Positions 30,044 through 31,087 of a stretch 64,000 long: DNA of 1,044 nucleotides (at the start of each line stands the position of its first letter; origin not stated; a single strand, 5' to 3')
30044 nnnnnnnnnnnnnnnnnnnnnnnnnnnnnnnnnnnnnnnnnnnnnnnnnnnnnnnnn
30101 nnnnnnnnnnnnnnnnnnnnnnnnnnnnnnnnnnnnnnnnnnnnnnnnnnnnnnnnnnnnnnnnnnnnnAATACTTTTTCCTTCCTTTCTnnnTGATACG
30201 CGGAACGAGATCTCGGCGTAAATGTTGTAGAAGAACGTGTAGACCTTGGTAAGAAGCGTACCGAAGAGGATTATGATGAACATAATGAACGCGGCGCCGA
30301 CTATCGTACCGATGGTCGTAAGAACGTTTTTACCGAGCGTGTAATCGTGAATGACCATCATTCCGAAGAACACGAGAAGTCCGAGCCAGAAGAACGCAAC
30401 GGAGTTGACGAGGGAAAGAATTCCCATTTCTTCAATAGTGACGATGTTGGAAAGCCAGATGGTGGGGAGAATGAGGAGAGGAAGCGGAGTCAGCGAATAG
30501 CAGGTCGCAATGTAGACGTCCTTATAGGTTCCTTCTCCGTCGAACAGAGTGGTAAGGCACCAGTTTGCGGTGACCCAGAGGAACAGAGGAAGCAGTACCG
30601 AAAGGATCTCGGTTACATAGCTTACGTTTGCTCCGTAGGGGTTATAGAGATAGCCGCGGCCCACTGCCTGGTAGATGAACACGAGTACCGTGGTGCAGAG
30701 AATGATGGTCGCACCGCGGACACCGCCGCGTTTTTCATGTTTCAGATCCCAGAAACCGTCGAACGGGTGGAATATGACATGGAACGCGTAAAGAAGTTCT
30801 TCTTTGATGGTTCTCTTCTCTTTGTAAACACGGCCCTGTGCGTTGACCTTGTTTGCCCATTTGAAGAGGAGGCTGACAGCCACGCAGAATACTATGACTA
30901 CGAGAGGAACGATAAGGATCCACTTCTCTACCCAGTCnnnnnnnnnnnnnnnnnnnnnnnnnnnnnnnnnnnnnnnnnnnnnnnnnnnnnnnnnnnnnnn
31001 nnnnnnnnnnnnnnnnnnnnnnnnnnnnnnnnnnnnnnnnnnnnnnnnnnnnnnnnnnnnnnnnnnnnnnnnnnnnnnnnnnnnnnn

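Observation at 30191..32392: Fusion of an extracytoplasmic six-bladed NHL propeller and TPR repeats to a Yip1-like polytopic membrane domain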

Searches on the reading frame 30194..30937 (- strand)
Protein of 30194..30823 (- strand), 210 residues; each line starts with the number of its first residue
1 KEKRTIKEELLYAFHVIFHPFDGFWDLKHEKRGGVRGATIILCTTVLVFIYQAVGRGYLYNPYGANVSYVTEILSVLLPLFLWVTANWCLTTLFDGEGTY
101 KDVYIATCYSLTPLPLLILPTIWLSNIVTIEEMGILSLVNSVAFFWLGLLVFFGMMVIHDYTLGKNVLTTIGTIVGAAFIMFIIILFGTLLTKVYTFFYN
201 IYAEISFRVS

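Call 25: find_homologous_proteins(query=window:30194-30823:-, max_evalue=0.001)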
Query seq(210 aa) (210 aa): 899 proteins with E <= 0.001 among 1262 candidates; the best 120 are listed.
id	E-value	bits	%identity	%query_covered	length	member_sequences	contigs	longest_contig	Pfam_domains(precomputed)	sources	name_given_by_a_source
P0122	7.1e-100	351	80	91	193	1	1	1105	PF04893.23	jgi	jgi:hypothetical protein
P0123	3.4e-95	336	70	100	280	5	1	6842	PF04893.23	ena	-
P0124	2.5e-89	317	65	100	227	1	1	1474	PF04893.23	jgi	jgi:hypothetical protein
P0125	4.1e-87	310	64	100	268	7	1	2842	PF04893.23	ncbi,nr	ncbi:MAG: YIP1 family protein, partial [Clostridia bacterium]|nr:YIP1 family protein [Clostridia bac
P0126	5.6e-87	309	65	100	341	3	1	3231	PF04893.23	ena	-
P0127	8.5e-86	305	63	100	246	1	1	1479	PF04893.23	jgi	jgi:hypothetical protein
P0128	1.4e-84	301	62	99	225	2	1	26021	PF04893.23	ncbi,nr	ncbi:MAG TPA: hypothetical protein DD733_10795, partial [Clostridiales bacterium]|nr:hypothetical pr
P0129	3.5e-84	300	64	99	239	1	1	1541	PF04893.23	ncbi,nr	ncbi:MAG: YIP1 family protein [Clostridia bacterium]|nr:YIP1 family protein [Clostridia bacterium]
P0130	7.4e-82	292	60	100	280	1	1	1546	PF04893.23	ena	-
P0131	6.3e-81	289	58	99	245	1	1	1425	PF04893.23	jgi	jgi:hypothetical protein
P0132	2.4e-80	287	62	99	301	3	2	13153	PF04893.23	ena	-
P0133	8.1e-80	286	61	99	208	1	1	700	PF04893.23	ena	-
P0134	1.8e-79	285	62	100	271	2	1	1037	PF04893.23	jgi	jgi:hypothetical protein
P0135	8.5e-79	282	59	100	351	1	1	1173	PF04893.23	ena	-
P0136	1.1e-78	282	57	99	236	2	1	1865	PF04893.23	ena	-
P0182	3.4e-72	261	55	100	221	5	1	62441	PF04893.23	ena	-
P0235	2.3e-69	252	54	99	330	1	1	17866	PF04893.23,PF00515.35,PF13432.13,PF07719.24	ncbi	-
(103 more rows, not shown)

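Call 26: find_encoding_contigs(protein=P0182, flank=10000, max_places=2)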
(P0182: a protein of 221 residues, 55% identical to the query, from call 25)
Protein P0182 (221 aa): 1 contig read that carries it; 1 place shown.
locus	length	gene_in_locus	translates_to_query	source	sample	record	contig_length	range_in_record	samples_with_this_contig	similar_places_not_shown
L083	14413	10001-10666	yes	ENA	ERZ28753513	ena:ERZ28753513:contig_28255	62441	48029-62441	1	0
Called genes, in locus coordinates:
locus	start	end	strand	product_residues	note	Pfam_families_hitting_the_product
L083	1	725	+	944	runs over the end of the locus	PF00005:ABC_tran (faint), PF02463:SMC_N (faint), PF03193:RsgA_GTPase (faint), PF13175:AAA_15 (faint), PF13304:AAA_21 (faint), PF13555:AAA_29 (faint), PF17760:UvrA_inter, PF17755:UvrA_DNA-bind, +1 more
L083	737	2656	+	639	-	PF00005:ABC_tran, PF02463:SMC_N (faint), PF13304:AAA_21 (faint), PF12848:ABC_tran_Xtn, PF00005:ABC_tran, PF16326:ABC_tran_CTD (weak)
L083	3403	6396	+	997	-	-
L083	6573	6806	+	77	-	-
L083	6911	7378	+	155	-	PF00528:BPD_transp_1 (weak)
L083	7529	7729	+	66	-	-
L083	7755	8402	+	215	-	PF00528:BPD_transp_1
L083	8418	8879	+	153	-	-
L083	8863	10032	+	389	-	-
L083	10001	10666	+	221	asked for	PF04893:Yip1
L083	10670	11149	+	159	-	-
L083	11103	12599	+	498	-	-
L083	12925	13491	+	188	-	PF18952:DUF5696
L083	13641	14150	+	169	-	-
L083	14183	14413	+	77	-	?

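Call 27: find_encoding_contigs(protein=P0235, flank=10000, max_places=2)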
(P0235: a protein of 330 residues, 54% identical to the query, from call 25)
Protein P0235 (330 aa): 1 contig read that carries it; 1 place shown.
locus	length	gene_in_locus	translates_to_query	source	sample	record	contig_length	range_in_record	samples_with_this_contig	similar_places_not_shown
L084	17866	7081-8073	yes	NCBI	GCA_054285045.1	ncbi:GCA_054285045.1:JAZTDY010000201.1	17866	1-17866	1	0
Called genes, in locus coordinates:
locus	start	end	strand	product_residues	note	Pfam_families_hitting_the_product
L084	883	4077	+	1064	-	PF01547:SBP_bac_1, PF13416:SBP_bac_8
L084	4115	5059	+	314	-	PF00528:BPD_transp_1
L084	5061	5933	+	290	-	PF00528:BPD_transp_1 (weak)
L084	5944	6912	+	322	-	PF23500:DUF7133 (faint), PF01436:NHL (faint)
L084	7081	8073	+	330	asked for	PF00515:TPR_1 (faint), PF07719:TPR_2 (faint), PF13432:TPR_16 (weak), PF04893:Yip1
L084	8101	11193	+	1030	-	PF18952:DUF5696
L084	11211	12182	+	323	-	-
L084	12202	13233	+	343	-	PF00528:BPD_transp_1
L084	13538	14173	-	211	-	PF16161:DUF4867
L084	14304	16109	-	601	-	PF09852:DUF2079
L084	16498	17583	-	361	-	PF01381:HTH_3, PF12844:HTH_19, PF13560:HTH_31 (weak)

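Call 56: predict_structure(alignment_id=A3)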
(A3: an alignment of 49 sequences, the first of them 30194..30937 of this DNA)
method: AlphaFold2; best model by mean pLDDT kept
length: 248 residues; sequences in the alignment: 49
mean_pLDDT: 87.0   pTM: 0.81
mean pLDDT of the five models: 87.0, 84.0, 83.8, 83.4, 81.3
residues with pLDDT >= 90: 142; 70-90: 83; 50-70: 23; < 50: 0
segments of 3 or more residues with pLDDT < 50: none
pLDDT, mean of each block of 10 residues (from residue 1): 64 76 78 71 86 91 90 94 93 65 80 96 93 90 97 90 78 86 96 95 95 95 94 95 88
secondary structure, 60 per line:
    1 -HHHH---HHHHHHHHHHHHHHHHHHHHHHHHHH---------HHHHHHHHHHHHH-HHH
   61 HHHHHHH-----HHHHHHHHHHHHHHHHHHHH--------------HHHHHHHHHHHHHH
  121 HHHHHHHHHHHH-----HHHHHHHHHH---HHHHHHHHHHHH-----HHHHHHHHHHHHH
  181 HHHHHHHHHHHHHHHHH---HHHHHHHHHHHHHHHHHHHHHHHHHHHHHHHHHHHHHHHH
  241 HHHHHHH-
elements in order: H2-5 H9-34 H44-56 H58-67 H73-92 H107-132 H138-147 H151-162 H168-197 H201-247

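Call 59: fold_search(model_id=the predicted structure, library=pdb)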
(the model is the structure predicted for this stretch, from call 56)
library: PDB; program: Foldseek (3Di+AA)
matches with E <= 10: 347; with E <= 0.001: 0
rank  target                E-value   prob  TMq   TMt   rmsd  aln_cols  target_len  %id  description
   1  3zx6_A                6.4e-01  0.18  0.19  0.16  42.3       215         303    8  Structure of Hamp(AF1503)-Tsr fusion - Hamp (A291V) mutant (released 2012-02-29)
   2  7uw9_h                6.4e-01  0.08  0.12  0.16  14.8       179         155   11  Citrus V-ATPase State 1, H in contact with subunit a (released 2022-07-06)
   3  7qp9_A                9.3e-01  0.12  0.19  0.16  15.1       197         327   20  Outward-facing apo-form of auxin transporter PIN8 (released 2022-07-06)
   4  7z6n_A                9.3e-01  0.09  0.18  0.17  20.2       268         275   13  Crystal structure of Zn2+-transporter BbZIP in a metal-stripped state (released 2022-08-10)
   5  7xge_A                1.1e+00  0.23  0.22  0.28  10.9       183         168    9  Crystal structure of MCL-1 in complex with computationally designed inhibitor protein (released 2022-07-20)
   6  5tj5_B                1.3e+00  0.30  0.27  0.33  11.2       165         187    8  Atomic model for the membrane-embedded motor of a eukaryotic V-ATPase (released 2016-10-26)
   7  7uzq_K                1.3e+00  0.11  0.18  0.13  18.4       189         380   13  Local refinement of RhAG-RhCE-ANK1(AR1-5), from consensus refinement of all classes (released 2022-07-20)
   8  7a0y_B                1.3e+00  0.08  0.17  0.12  21.1       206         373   12  Structure of dimeric sodium proton antiporter NhaA K300R variant, at pH 8.2, crystallized with chimeric Fab antibodies (released 2022-02-23)
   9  5tsb                  1.3e+00  0.06  0.15  0.16  18.5       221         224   13  Crystal structure of the Zrt-/Irt-like protein from Bordetella bronchiseptica with bound Cd2+ (released 2017-09-20)
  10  9j7u                  1.5e+00  0.25  0.26  0.20  10.9       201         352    9  H176A mutant of human G6PC1 in complex with G6P (released 2025-02-05)
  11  6b4l_A                1.6e+00  0.07  0.13  0.18  15.6       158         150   11  Crystal structure of MCL-1 in complex with a BIM competitive inhibitor (released 2017-10-04)
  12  5hxc                  1.8e+00  0.07  0.17  0.14  16.2       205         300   15  Structural mechanisms of extracellular ion exchange and induced binding-site occlusion in the sodium-calcium exchanger N (released 2016-05-11)
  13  7yzk_A                1.9e+00  0.11  0.16  0.12  17.2       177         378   16  Structure of Mycobacterium tuberculosis adenylyl cyclase Rv1625c / Cya (released 2022-08-31)
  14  6o7u_o                1.9e+00  0.06  0.14  0.19  12.8       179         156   11  Saccharomyces cerevisiae V-ATPase Stv1-VO (released 2019-04-03)
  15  3tij                  1.9e+00  0.06  0.16  0.11  18.0       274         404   12  Crystal structure of a concentrative nucleoside transporter from Vibrio cholerae (released 2012-03-07)
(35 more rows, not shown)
